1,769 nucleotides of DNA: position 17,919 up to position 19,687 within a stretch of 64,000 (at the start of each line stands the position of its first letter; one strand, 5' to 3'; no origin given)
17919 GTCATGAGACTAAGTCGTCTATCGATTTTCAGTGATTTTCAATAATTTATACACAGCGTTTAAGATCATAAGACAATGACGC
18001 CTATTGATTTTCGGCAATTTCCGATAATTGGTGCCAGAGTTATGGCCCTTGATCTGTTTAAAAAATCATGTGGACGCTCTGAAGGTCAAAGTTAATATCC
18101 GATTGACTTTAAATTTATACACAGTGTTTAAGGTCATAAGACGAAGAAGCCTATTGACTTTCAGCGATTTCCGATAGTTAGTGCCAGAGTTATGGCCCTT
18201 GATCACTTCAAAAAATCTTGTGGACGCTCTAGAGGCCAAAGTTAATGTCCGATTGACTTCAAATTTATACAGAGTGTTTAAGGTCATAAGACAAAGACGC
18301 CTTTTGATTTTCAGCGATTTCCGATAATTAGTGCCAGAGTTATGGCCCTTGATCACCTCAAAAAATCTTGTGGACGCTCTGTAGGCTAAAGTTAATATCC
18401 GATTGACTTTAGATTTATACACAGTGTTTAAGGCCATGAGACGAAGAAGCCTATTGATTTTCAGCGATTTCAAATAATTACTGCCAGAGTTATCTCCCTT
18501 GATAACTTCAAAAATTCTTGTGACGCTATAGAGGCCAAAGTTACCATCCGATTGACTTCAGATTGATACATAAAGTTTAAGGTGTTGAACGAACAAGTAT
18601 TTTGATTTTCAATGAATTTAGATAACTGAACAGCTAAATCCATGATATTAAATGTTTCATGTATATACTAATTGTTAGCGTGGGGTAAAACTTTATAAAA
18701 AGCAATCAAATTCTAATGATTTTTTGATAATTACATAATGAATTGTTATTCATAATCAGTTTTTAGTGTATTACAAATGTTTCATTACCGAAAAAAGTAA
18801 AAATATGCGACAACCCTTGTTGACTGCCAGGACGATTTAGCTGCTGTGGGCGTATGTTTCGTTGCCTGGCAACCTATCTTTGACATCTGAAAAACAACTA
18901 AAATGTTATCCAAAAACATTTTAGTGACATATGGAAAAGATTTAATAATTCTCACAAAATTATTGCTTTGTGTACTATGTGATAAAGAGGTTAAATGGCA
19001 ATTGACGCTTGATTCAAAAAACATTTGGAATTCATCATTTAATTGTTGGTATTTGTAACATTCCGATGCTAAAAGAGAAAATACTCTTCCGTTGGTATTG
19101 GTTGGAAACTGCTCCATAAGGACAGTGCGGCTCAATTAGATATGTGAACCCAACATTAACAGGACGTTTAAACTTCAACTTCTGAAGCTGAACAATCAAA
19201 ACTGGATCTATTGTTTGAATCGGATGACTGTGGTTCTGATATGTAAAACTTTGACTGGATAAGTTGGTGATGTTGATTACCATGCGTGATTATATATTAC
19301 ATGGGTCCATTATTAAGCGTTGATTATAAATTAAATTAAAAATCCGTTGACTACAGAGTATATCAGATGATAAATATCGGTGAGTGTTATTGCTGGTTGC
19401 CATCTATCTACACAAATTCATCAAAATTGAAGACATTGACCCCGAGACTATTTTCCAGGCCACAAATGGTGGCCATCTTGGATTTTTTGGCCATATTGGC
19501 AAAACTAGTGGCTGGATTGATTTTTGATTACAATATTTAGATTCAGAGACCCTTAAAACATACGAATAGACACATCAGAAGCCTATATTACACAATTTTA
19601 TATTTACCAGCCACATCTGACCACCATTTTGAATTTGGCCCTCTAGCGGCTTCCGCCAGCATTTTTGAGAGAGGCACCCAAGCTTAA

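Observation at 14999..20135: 5.1-kb composite: 1.1-kb inverted arms bracketing a 3.1-kb spacer that contains a full satellite element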

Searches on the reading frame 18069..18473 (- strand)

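Call 46: search_protein_families(library=pfam, max_evalue=1, proteins=[window:18069-18473:-])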
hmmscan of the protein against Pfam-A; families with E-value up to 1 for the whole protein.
window:18069-18473:- (135 aa): 6 families
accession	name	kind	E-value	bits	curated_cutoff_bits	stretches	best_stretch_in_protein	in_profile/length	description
PF08536.17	Whirly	-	0.0088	16.3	23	0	68-109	56-98/136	Whirly transcription factor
PF05439.17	JTB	-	0.012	16.1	22.1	0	80-127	38-82/110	Jumping translocation breakpoint protein (JTB)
PF00381.24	PTS-HPr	-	0.02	15.4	23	0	70-117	4-53/81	PTS HPr component phosphorylation site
PF11537.13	NitrOD5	-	0.083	13.5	27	0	15-42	26-53/94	Nitrosopumilus output domain 5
PF16800.11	Endopep_inhib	-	0.1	13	29.9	0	25-57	9-41/150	IseA DL-endopeptidase inhibitor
PF12170.13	DNA_pol3_tau_5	-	0.11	13.1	28.8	0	2-37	29-64/142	DNA polymerase III tau subunit V interacting with alpha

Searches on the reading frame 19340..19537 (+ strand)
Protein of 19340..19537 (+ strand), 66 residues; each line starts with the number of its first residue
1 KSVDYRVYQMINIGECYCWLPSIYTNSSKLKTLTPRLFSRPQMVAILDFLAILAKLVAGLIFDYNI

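Call 57: search_protein_representatives(protein=window:19340-19537:+)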
Query: 66 residues. Proteins with E-value up to 0.001 (for the whole library): 1; up to 1e-10: 0; up to 1e-30: 0. The best 1 are listed.
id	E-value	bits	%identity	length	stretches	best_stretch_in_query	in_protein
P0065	6.4e-05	39.0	32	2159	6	4-37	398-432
